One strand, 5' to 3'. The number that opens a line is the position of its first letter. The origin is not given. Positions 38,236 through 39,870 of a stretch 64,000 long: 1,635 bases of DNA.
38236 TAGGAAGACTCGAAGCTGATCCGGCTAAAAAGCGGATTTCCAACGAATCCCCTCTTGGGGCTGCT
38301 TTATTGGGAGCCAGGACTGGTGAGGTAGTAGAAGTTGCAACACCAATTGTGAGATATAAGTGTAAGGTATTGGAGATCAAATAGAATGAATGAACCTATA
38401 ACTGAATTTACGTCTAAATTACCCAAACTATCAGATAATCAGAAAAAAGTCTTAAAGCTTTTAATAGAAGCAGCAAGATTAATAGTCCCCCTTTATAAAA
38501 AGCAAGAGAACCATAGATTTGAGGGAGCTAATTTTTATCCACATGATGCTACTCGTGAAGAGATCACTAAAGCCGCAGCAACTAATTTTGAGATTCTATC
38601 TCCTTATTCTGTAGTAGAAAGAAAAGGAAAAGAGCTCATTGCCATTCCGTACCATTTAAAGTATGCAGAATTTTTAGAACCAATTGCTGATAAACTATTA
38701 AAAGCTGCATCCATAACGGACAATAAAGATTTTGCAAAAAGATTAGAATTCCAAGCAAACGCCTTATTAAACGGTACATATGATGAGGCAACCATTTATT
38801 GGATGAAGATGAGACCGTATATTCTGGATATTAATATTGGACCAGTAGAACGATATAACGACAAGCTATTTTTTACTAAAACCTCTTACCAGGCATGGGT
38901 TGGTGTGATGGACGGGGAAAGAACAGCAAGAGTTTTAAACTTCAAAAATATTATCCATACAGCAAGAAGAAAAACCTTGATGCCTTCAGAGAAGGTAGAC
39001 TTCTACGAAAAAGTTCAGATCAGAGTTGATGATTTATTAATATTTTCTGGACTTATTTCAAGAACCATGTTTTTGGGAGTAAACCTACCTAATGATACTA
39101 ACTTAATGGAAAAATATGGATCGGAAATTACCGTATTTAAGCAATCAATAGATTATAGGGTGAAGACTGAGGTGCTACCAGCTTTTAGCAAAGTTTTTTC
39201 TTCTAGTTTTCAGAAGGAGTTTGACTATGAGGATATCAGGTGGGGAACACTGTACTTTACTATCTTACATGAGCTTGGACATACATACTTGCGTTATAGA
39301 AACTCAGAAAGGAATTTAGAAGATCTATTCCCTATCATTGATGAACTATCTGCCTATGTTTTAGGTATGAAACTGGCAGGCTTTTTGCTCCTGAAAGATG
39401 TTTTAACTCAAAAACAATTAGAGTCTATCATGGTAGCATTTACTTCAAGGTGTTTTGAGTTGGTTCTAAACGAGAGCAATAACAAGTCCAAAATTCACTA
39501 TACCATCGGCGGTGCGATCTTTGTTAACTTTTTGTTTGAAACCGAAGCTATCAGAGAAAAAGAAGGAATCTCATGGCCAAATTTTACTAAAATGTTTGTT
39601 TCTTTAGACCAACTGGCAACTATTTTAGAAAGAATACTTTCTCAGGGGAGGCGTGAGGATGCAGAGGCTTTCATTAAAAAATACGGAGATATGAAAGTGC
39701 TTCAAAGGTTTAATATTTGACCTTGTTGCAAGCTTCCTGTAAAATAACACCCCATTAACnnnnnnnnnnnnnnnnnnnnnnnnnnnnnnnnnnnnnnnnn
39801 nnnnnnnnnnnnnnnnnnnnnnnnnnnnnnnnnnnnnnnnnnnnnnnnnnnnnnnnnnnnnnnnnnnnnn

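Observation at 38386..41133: Tandem pair of divergent zincin-like proteins (HExxH and atypical HExxxH) sharing a QEGLA-like motif, downstream of greA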

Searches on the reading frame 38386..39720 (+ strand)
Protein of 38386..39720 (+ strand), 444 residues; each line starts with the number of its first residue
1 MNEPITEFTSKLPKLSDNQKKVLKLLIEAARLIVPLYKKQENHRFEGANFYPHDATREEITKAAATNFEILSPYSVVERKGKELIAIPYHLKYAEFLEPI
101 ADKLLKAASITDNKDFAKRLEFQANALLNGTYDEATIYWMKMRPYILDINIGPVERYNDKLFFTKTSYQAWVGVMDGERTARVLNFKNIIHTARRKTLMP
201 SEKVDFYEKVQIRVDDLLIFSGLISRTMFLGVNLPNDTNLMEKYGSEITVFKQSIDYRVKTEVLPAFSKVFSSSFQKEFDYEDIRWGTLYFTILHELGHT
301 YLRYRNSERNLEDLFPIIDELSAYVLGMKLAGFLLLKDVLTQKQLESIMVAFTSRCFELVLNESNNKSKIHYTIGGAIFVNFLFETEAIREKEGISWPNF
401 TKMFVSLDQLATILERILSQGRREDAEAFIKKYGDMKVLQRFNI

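Call 3: search_protein_families(library=pfam, proteins=[window:38386-39720:+], max_evalue=1)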
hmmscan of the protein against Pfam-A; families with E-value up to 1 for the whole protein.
window:38386-39720:+ (444 aa): 3 families
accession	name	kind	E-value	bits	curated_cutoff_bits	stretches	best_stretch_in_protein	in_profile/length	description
PF03571.21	Peptidase_M49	-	1.4e-06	27.5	21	1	91-246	99-254/548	Peptidase family M49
PF14247.12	DUF4344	-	0.03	14.5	29.6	1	261-304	64-108/220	Putative metallopeptidase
PF21956.1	DUF6922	-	0.085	12.8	27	1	411-439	21-49/52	Family of unknown function (DUF6922)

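Call 4: search_protein_families(library=ncbifam, proteins=[window:38386-39720:+], max_evalue=1)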
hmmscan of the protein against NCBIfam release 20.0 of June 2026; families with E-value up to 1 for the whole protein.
window:38386-39720:+ (444 aa): 0 families

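Call 7: find_homologous_proteins(query=window:38386-39720:+, max_evalue=0.001)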
Query window:38386-39720:+ (444 aa): 563 proteins with E <= 0.001 among 7656 candidates; the best 120 are listed.
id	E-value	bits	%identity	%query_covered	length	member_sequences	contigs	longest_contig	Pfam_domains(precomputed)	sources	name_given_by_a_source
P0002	1.7e-292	988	100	100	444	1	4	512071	PF03571.22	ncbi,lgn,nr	ncbi:hypothetical protein HYW42_02495 [Candidatus Daviesbacteria bacterium]|nr:hypothetical protein 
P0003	9.0e-196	669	65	100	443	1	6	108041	PF03571.22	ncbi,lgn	-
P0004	1.5e-191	655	65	98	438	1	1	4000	PF03571.22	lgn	-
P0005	3.7e-191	654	65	99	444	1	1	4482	-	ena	-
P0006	2.0e-190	651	65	99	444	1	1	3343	-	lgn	-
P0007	2.4e-190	651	66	99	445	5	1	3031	-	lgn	-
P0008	5.2e-190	650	64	99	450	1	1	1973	PF03571.22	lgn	-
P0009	7.8e-190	649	64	99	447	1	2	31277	-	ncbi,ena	-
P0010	9.0e-190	649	66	100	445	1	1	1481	PF25448.2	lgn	-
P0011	1.1e-189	649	65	99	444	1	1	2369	-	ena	-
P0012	2.6e-189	648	63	100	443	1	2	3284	-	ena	-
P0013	4.2e-189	647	65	99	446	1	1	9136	-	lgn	-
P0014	6.1e-189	646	63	100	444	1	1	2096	-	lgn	-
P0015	8.0e-189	646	65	99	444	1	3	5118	-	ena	-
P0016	8.9e-189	646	65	100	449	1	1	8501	PF03571.22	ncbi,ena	-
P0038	3.3e-180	618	62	99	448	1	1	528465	-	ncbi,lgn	-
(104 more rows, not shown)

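Call 11: search_solved_structures(query=window:38386-39720:+, max_evalue=10, show_alignments=3)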
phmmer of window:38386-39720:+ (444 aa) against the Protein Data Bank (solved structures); distinct sequences matched with E-value up to 10: 2.
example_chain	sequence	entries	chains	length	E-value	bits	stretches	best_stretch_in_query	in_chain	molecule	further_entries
6eom_A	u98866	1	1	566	2.1e-35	125.8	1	45-423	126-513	MutT/NUDIX family protein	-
5zum_A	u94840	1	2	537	6.5e-20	74.7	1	47-435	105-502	dipeptidyl-peptidase III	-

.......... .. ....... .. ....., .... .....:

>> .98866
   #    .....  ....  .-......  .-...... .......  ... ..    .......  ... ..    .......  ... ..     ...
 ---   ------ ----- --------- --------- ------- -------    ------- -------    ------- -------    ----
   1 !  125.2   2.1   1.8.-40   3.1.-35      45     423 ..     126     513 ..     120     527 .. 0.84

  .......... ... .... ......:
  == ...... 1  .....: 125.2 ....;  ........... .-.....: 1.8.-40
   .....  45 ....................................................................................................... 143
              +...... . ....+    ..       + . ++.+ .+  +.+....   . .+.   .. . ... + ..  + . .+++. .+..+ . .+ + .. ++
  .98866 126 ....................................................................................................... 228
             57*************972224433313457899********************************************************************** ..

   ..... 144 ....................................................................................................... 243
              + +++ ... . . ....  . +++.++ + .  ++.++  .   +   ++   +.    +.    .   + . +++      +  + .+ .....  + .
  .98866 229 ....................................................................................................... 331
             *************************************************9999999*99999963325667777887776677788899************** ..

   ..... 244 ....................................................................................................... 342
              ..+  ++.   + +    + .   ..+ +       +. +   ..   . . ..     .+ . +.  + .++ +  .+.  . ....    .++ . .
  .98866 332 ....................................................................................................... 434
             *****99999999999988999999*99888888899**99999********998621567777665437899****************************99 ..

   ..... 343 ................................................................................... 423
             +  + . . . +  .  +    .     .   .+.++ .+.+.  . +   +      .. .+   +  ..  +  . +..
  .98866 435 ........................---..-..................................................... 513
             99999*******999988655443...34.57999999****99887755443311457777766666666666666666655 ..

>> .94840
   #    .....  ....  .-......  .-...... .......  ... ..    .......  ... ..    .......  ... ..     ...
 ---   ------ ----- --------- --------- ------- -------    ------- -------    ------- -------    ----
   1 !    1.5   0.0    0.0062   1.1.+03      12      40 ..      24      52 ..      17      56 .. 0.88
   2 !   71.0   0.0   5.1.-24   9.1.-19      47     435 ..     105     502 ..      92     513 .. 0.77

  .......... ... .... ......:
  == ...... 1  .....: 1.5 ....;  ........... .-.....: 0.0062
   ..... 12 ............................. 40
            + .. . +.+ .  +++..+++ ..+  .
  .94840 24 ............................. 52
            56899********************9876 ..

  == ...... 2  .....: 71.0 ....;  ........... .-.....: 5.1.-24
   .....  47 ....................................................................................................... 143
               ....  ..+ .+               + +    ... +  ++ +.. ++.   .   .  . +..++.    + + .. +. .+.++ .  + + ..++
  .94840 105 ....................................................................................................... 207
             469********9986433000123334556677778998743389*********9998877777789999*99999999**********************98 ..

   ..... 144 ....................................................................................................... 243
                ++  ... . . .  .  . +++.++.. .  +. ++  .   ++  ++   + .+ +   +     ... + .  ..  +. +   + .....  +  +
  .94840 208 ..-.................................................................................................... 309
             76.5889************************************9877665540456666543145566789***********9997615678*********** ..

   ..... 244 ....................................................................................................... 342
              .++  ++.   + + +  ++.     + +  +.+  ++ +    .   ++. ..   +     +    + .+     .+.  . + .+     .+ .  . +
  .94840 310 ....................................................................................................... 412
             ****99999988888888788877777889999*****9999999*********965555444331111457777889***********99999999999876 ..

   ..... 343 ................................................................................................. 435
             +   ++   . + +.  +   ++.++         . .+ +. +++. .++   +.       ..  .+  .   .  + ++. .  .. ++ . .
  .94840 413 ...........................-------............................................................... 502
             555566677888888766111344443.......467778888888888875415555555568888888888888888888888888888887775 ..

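Call 14: find_encoding_contigs(protein=P0003, flank=6000, max_places=2)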
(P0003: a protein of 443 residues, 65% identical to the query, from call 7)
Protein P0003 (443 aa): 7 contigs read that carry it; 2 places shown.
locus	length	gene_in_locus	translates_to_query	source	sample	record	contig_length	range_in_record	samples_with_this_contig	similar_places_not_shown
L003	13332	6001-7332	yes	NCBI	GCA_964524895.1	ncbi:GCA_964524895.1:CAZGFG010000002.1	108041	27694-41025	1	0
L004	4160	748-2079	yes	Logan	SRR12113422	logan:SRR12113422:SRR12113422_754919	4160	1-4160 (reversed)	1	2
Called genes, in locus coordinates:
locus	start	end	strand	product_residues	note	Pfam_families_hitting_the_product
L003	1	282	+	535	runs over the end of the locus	-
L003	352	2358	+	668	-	PF03030:H_PPase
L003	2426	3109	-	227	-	PF01797:Y1_Tnp (weak)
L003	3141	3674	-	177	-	PF00072:Response_reg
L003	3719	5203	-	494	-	PF00672:HAMP (weak), PF00989:PAS, PF13426:PAS_9, PF00512:HisKA, PF02518:HATPase_c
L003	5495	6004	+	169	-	PF03449:GreA_GreB_N, PF01272:GreA_GreB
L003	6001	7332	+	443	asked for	PF03571:Peptidase_M49 (weak)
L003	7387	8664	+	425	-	-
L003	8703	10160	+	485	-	PF01336:tRNA_anti-codon, PF00152:tRNA-synt_2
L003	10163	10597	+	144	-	PF00293:NUDIX, PF14815:NUDIX_4 (weak)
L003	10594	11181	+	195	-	PF01966:HD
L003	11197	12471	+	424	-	PF02403:Seryl_tRNA_N, PF00587:tRNA-synt_2b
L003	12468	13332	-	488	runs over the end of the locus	PF13231:PMT_2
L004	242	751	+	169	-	PF03449:GreA_GreB_N, PF01272:GreA_GreB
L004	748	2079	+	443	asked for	PF03571:Peptidase_M49 (weak)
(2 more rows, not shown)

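Call 15: find_encoding_contigs(protein=P0038, flank=6000, max_places=2)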
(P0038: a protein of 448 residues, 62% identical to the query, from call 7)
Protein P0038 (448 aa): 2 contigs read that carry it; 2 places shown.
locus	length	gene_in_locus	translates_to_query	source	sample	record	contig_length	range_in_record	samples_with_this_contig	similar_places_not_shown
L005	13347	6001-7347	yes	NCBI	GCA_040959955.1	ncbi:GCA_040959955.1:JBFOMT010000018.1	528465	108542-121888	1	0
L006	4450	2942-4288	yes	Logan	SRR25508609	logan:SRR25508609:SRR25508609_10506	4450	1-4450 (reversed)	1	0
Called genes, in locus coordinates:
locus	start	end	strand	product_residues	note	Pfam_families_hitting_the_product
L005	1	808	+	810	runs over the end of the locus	PF02190:LON_substr_bdg, PF00004:AAA, PF07728:AAA_5, PF22667:Lon_lid, PF05362:Lon_C, PF13541:ChlI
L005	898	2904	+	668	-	PF03030:H_PPase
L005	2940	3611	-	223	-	PF00072:Response_reg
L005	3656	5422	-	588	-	PF00672:HAMP, PF00989:PAS, PF13188:PAS_8 (weak), PF13426:PAS_9, PF00512:HisKA, PF02518:HATPase_c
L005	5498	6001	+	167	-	PF03449:GreA_GreB_N, PF01272:GreA_GreB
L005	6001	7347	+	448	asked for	-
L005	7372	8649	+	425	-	-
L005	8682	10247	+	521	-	PF01921:tRNA-synt_1f, PF19269:Anticodon_2 (weak)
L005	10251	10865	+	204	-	PF01966:HD (weak)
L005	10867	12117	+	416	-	PF02403:Seryl_tRNA_N, PF00587:tRNA-synt_2b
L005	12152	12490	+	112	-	PF04020:Phage_holin_4_2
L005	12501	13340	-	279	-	-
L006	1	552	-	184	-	?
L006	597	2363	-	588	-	PF00672:HAMP, PF00989:PAS, PF13188:PAS_8 (weak), PF13426:PAS_9, PF00512:HisKA, PF02518:HATPase_c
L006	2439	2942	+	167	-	PF03449:GreA_GreB_N, PF01272:GreA_GreB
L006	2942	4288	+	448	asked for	-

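Call 31: find_related_loci(query=A3, collection=genome_contigs, flank=6000)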
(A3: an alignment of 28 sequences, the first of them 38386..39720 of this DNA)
Query A3 (444 aa) in genome_contigs; peptide patterns used: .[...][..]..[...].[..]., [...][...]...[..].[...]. (x = any residue, [..] = any of these).
101 stretches matched a pattern; 50 encode a relative of the query (tblastn E <= 1e-3); 49 distinct loci.
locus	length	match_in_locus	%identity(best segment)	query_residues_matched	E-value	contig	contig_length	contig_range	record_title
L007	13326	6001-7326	65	1-442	0e+0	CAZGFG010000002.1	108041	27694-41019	MAG TPA_asm: uncultured Gammaproteobacteria bacterium isolate binchicken_co125_1135 genome assembly, contig: NODE_384_le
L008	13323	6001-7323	66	2-442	0e+0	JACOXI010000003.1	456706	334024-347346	MAG: Candidatus Daviesbacteria bacterium isolate NC_groundwater_149_Ag_S-0.1um_39_14 S4_GD2017_2_S1_scaffold_3, whole ge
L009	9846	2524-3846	64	3-443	0e+0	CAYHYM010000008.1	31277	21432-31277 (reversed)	MAG TPA_asm: uncultured Gammaproteobacteria bacterium isolate ERP119705_co17_338 genome assembly, contig: NODE_1524_leng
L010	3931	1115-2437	63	3-442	0e+0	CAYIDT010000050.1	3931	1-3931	MAG TPA_asm: uncultured Gammaproteobacteria bacterium isolate ERP119705_co1_249 genome assembly, contig: NODE_44634_leng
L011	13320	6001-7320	59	1-441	1e-179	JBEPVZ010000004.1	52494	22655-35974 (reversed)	MAG: Candidatus Daviesbacteria bacterium isolate 22E.vamb.044 NODE_535_length_52494_cov_6.741433, whole genome shotgun s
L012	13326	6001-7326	59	1-442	1e-178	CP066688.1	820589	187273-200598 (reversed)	MAG: Candidatus Daviesbacteria bacterium isolate NC_groundwater_497_Ag_S-0.1um_39_22 chromosome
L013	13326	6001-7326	53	3-442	9e-156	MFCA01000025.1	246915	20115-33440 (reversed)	MAG: Candidatus Curtissbacteria bacterium RIFOXYA1_FULL_41_14 rifoxya1_full_scaffold_71, whole genome shotgun sequence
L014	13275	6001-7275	51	5-437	1e-153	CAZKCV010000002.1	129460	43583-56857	MAG TPA_asm: uncultured Gammaproteobacteria bacterium isolate binchicken_co251_142 genome assembly, contig: NODE_217_len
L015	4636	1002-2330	53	2-443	3e-156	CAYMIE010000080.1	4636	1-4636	MAG TPA_asm: uncultured Gammaproteobacteria bacterium isolate SRP050083_co3_380 genome assembly, contig: NODE_26059_leng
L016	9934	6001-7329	53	2-442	4e-152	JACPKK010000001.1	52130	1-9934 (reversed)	MAG: Candidatus Curtissbacteria bacterium isolate NC_groundwater_492_Ag_S-0.1um_45_10 S35_SO-1_scaffold_18769, whole gen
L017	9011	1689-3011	54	4-443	5e-152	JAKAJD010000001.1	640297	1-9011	MAG: bacterium isolate WY3.bin73 NODE_5_length_640297_cov_3.520291, whole genome shotgun sequence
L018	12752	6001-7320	53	4-442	2e-151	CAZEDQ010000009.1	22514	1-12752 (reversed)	MAG TPA_asm: uncultured Gammaproteobacteria bacterium isolate SRP050083_co7_608 genome assembly, contig: NODE_1733_lengt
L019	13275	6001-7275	51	4-436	8e-151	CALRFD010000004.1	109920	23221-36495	MAG: Patescibacteria group bacterium isolate Ike-100m-12 genome assembly, contig: Ike-100-c60, whole genome shotgun sequ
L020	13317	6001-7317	50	4-442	6e-149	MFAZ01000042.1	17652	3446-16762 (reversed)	MAG: Candidatus Curtissbacteria bacterium RIFCSPHIGHO2_01_FULL_41_11 rifcsphigho2_01_scaffold_7476, whole genome shotgun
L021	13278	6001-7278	52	1-434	3e-148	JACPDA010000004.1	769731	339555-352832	MAG: Candidatus Daviesbacteria bacterium isolate NC_groundwater_297_Ag_B-0.1um_41_14 S7_GD2017_3_B1_scaffold_1, whole ge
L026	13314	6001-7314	53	1-437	5e-158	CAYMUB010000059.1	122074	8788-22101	MAG TPA_asm: uncultured Gammaproteobacteria bacterium isolate binchicken_co203_488 genome assembly, contig: k141_370093,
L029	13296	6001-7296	50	2-433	4e-143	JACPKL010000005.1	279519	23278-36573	MAG: Candidatus Daviesbacteria bacterium isolate NC_groundwater_493_Ag_S-0.1um_36_17 S35_SO-1_scaffold_124290, whole gen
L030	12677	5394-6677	49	3-436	5e-142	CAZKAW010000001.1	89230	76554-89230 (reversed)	MAG TPA_asm: uncultured Gammaproteobacteria bacterium isolate binchicken_co38_470 genome assembly, contig: NODE_653_leng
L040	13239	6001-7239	48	4-436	2e-134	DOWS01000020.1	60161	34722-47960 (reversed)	MAG TPA_asm: Candidatus Daviesbacteria bacterium isolate UBA9644 contig_9271, whole genome shotgun sequence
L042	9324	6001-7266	48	3-432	2e-131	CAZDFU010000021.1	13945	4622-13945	MAG TPA_asm: uncultured Gammaproteobacteria bacterium isolate binchicken_co251_985 genome assembly, contig: NODE_6067_le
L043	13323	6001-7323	63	1-442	0e+0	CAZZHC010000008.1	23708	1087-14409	MAG TPA_asm: uncultured Gammaproteobacteria bacterium isolate SRP269290_co4_53 genome assembly, contig: NODE_1026_length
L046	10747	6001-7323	42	5-443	6e-112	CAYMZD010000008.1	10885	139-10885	MAG TPA_asm: uncultured Gammaproteobacteria bacterium isolate binchicken_co110_145 genome assembly, contig: NODE_13265_l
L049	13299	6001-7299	41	8-442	8e-105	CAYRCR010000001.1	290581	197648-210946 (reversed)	MAG TPA_asm: uncultured Gammaproteobacteria bacterium isolate SRP050083_co1_366 genome assembly, contig: NODE_3_length_2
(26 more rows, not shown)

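Call 45: search_protein_families(library=pfam, proteins=[L014:7350-8162:+, L019:7346-8191:+, L021:7353-8288:+, L029:7419-8294:+, L030:6743-7702:+, L042:7362-8438:+, L046:7391-8836:+, L049:7367-8803:+, L026:4993-5886:+, L040:7317-8063:+], max_evalue=0.01)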
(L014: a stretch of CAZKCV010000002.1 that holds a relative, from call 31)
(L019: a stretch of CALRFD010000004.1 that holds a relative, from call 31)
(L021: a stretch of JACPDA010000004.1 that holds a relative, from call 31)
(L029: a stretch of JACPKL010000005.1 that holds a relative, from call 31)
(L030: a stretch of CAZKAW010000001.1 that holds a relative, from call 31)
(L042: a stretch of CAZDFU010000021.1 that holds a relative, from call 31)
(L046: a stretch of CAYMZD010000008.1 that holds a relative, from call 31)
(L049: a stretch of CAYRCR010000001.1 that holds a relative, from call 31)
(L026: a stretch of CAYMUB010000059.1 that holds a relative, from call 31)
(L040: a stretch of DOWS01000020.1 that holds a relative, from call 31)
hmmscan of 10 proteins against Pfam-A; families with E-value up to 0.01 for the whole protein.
L014:7350-8162:+ (271 aa): 0 families

L019:7346-8191:+ (282 aa): 0 families

L021:7353-8288:+ (312 aa): 0 families

L029:7419-8294:+ (292 aa): 0 families

L030:6743-7702:+ (320 aa): 0 families

L042:7362-8438:+ (359 aa): 0 families

L046:7391-8836:+ (482 aa): 0 families

L049:7367-8803:+ (479 aa): 0 families

L026:4993-5886:+ (298 aa): 0 families

L040:7317-8063:+ (249 aa): 0 families

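Call 71: predict_structure(alignment_id=A3)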
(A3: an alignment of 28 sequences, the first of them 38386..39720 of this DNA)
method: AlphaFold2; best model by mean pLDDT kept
length: 444 residues; sequences in the alignment: 28
mean_pLDDT: 91.8   pTM: 0.90
mean pLDDT of the five models: 91.8, 90.8, 89.8, 89.6, 87.4
residues with pLDDT >= 90: 331; 70-90: 105; 50-70: 8; < 50: 0
segments of 3 or more residues with pLDDT < 50: none
pLDDT, mean of each block of 10 residues (from residue 1): 86 94 98 93 78 90 92 91 93 97 98 97 97 92 94 79 83 96 94 82 76 97 90 86 91 96 97 96 97 93 80 92 94 93 96 97 88 96 96 89 95 94 96 94 86
secondary structure, 60 per line:
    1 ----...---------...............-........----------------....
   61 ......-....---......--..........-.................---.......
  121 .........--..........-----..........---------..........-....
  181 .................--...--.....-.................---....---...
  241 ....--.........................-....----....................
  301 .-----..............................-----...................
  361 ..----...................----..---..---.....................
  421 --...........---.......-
elements in order: E5-7 H17-31 H33-40 H57-66 H68-71 E75-80 E83-88 H89-92 H94-110 H114-129 H132-141 E147-156 E166-175 H177-197 H205-209 E211-222 H223-227 E231-234 H238-244 E247-251 H252-270 H273-276 H281-301 H307-336 H342-362 H367-385 H400-420 H423-433 H437-443
